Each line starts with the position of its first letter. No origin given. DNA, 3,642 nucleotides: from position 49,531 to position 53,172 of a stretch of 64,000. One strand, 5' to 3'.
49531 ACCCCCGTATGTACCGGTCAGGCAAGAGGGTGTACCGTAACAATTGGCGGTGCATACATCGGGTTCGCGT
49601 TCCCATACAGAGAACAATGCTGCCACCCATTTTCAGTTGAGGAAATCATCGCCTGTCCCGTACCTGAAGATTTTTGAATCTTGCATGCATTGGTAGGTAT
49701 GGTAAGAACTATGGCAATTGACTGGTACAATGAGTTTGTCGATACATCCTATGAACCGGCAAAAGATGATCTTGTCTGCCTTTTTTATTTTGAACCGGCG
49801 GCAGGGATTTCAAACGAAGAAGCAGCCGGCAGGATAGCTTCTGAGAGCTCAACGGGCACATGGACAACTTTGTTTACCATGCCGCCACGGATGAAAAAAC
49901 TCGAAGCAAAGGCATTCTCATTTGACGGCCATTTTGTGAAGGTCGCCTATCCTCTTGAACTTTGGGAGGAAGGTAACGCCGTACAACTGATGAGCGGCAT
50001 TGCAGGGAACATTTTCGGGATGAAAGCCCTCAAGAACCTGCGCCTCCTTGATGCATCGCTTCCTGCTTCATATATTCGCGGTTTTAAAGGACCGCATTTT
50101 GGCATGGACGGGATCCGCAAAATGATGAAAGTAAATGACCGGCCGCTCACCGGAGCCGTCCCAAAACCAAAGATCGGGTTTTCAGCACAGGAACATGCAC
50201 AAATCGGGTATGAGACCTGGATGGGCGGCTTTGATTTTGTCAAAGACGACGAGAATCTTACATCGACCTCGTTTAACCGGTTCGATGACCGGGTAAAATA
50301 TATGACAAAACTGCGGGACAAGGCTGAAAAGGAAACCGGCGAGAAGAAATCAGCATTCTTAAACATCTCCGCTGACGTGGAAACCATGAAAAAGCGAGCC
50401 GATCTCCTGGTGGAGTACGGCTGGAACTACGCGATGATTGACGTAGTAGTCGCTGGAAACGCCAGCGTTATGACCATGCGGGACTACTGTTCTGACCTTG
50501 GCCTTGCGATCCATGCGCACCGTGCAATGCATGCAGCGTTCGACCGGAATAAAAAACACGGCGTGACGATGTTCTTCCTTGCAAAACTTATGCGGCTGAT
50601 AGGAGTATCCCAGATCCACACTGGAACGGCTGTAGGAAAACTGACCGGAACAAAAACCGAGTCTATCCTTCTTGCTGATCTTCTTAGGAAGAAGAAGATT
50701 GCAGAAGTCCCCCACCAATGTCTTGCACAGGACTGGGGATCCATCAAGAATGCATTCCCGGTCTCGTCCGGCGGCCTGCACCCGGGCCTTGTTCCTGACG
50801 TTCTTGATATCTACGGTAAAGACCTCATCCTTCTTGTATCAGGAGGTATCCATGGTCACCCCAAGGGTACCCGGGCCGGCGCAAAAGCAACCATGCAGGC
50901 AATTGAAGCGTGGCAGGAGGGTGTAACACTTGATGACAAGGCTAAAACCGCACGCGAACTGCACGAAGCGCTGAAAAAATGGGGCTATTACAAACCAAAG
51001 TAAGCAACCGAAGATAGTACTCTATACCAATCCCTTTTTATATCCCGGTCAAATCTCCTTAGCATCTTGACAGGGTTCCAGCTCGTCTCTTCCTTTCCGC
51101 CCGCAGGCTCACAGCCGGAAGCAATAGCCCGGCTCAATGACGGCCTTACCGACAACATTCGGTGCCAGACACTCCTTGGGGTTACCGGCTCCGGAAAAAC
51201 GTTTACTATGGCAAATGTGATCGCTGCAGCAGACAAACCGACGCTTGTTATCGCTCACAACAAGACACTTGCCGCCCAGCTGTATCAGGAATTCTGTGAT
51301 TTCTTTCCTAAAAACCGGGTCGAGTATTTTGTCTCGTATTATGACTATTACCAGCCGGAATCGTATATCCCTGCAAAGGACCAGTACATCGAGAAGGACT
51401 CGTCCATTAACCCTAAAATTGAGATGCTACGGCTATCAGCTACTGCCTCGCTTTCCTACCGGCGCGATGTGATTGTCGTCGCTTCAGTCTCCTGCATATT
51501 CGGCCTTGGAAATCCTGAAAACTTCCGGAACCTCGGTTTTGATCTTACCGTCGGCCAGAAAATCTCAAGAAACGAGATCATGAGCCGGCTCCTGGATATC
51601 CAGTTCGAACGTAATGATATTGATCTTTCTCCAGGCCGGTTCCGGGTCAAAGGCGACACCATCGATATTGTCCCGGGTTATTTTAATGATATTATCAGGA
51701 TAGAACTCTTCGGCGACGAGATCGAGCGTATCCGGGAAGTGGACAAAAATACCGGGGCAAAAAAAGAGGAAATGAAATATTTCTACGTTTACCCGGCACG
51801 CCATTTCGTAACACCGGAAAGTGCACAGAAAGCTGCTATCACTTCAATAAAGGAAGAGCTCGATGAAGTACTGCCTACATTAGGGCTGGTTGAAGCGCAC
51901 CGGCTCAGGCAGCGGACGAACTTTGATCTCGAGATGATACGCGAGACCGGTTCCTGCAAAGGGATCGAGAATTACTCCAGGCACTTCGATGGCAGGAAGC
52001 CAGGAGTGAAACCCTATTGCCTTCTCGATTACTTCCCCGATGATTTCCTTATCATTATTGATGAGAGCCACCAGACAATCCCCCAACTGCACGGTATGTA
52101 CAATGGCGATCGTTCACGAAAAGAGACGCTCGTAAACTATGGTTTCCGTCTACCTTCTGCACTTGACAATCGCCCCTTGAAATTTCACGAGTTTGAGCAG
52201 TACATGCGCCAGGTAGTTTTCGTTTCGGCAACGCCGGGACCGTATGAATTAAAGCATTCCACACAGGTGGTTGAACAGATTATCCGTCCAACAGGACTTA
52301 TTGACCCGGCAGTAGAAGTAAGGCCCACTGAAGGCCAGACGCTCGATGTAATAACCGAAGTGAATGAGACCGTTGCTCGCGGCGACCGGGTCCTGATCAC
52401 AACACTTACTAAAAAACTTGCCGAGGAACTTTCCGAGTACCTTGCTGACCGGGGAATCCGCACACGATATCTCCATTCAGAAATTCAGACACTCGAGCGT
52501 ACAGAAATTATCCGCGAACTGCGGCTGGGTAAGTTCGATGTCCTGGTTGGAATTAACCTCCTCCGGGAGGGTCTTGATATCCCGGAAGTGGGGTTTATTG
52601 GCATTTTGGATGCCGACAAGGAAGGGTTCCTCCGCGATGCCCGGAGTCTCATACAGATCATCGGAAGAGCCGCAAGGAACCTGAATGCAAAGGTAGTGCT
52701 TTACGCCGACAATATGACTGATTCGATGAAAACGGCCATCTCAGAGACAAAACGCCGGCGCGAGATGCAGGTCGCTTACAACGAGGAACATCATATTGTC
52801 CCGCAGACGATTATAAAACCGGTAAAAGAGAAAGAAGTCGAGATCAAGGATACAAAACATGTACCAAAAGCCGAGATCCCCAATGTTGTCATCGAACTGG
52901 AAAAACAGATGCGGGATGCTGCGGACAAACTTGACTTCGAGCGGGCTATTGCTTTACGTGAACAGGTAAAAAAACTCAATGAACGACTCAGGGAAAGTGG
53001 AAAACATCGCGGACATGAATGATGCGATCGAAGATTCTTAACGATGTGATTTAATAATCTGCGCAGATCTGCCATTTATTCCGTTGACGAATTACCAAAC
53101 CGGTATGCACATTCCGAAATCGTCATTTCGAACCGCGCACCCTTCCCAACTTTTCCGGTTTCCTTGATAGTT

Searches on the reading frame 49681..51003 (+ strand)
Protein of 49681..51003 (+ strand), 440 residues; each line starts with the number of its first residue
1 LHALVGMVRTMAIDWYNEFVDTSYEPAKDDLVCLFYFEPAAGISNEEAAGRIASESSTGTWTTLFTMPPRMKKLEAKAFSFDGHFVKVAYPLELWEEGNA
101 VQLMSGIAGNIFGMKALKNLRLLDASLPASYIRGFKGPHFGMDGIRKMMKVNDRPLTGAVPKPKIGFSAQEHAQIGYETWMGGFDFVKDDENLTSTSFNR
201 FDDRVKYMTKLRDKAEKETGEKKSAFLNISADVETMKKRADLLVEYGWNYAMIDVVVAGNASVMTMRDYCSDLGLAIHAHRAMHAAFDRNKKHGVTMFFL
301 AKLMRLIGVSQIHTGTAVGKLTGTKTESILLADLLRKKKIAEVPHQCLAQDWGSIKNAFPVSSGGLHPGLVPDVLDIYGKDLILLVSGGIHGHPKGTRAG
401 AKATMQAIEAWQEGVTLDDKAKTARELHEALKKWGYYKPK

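Call 64: search_protein_families(library=pfam, proteins=[window:49681-51003:+], max_evalue=0.001)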
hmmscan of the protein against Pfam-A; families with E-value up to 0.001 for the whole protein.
window:49681-51003:+ (440 aa): 2 families
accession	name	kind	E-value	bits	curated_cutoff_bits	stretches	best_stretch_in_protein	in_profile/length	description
PF00016.26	RuBisCO_large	-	1.7e-83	280.8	30.1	1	144-434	4-299/299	Ribulose bisphosphate carboxylase large chain, catalytic domain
PF02788.21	RuBisCO_large_N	-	1.7e-43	148.1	20.7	1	18-131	1-120/120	Ribulose bisphosphate carboxylase large chain, N-terminal domain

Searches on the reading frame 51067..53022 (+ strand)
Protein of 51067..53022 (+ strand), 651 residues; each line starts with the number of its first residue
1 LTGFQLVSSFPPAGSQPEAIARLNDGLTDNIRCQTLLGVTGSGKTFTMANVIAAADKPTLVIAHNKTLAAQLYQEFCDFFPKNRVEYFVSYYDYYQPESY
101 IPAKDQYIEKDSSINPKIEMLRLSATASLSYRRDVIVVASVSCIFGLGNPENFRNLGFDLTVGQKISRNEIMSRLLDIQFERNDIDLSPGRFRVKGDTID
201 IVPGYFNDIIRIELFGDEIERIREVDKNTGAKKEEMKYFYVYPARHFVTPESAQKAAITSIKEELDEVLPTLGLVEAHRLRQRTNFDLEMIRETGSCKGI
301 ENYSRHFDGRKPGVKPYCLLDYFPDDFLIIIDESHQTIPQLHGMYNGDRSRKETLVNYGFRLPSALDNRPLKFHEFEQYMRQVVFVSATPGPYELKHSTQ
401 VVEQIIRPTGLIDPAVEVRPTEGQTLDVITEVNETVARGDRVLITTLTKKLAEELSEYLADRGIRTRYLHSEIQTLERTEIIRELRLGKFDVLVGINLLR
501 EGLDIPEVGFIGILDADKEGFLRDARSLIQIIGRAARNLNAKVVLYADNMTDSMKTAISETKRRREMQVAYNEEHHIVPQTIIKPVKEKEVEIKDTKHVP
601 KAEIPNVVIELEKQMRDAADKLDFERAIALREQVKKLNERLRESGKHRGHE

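Call 41: search_protein_families(library=pfam, proteins=[window:51067-53022:+], max_evalue=0.00001)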
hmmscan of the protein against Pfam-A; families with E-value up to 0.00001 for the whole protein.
window:51067-53022:+ (651 aa): 6 families
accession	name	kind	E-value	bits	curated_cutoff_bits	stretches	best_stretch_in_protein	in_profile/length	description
PF17757.6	UvrB_inter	-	2e-30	105.2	22.9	1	159-247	2-91/91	UvrB interaction domain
PF12344.14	UvrB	-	1e-22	80.1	27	1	545-586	1-42/43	Ultra-violet resistance protein B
PF00271.37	Helicase_C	-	6.2e-19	68.7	23.5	1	433-538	10-109/110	Helicase conserved C-terminal domain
PF04851.21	ResIII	-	1.2e-11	45.2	22.5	1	15-86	7-83/164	Type III restriction enzyme, res subunit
PF02151.25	UVR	-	1.5e-08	34.5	21.5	1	606-639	2-35/36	UvrB/uvrC motif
PF00270.35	DEAD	-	9.7e-07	29.1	26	0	36-85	19-76/167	DEAD/DEAH box helicase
